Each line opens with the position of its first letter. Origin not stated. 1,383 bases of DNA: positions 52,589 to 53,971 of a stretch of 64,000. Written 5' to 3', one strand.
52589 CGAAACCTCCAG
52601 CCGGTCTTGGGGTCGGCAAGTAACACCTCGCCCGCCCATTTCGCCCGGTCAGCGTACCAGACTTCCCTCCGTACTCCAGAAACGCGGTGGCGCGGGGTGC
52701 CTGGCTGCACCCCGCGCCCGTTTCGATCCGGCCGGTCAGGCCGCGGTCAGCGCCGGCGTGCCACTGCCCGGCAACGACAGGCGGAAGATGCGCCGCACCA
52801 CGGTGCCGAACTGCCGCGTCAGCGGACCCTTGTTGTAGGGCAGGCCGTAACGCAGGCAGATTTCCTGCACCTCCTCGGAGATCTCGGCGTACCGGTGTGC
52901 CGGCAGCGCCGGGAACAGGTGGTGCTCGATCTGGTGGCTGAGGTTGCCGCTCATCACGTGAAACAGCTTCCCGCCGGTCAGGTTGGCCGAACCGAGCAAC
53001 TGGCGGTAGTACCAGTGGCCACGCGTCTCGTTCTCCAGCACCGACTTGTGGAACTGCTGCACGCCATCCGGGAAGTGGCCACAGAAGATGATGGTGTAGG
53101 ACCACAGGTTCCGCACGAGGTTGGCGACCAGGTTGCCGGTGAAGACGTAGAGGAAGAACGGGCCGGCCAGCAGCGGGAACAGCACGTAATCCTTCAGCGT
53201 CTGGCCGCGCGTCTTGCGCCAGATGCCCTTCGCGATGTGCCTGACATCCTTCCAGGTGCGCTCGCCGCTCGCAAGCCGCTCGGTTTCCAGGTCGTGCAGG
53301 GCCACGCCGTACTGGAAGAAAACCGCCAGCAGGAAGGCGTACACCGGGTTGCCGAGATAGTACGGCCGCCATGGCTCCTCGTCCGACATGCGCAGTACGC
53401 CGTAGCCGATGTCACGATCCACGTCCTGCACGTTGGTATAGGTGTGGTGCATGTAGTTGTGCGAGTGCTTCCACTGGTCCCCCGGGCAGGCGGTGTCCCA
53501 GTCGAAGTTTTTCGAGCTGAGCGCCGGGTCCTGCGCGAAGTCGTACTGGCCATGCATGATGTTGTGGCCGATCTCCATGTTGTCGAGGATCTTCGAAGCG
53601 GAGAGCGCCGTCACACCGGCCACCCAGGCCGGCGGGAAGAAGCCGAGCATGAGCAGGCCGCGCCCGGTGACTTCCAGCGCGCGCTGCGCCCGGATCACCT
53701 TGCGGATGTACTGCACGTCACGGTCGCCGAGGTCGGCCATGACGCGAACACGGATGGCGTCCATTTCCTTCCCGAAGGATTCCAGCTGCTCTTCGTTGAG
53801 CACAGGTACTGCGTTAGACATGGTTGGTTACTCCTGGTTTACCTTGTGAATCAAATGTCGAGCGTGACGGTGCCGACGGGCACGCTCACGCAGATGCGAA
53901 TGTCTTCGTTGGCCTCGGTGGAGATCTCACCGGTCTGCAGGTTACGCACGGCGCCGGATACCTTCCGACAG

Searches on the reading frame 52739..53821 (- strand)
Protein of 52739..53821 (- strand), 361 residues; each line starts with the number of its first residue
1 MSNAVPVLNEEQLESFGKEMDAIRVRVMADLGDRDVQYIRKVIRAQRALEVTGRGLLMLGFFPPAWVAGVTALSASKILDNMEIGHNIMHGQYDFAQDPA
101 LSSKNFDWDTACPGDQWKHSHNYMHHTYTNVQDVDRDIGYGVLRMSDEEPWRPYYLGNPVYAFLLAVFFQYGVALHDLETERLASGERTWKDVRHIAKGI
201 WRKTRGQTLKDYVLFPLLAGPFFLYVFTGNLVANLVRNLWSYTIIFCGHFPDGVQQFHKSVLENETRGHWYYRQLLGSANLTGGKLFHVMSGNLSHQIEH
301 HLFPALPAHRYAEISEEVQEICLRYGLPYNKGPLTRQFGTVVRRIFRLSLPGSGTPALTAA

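Call 50: search_protein_families(library=ncbifam, proteins=[window:52739-53821:-], max_evalue=0.001)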
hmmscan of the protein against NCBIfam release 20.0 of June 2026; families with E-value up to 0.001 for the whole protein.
window:52739-53821:- (361 aa): 1 family
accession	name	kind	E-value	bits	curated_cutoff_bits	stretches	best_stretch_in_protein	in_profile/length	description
NF052549.1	FAdesatDesBBac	equivalog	1.5e-06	27.7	500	0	278-321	249-292/340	Delta(10) desaturase DesB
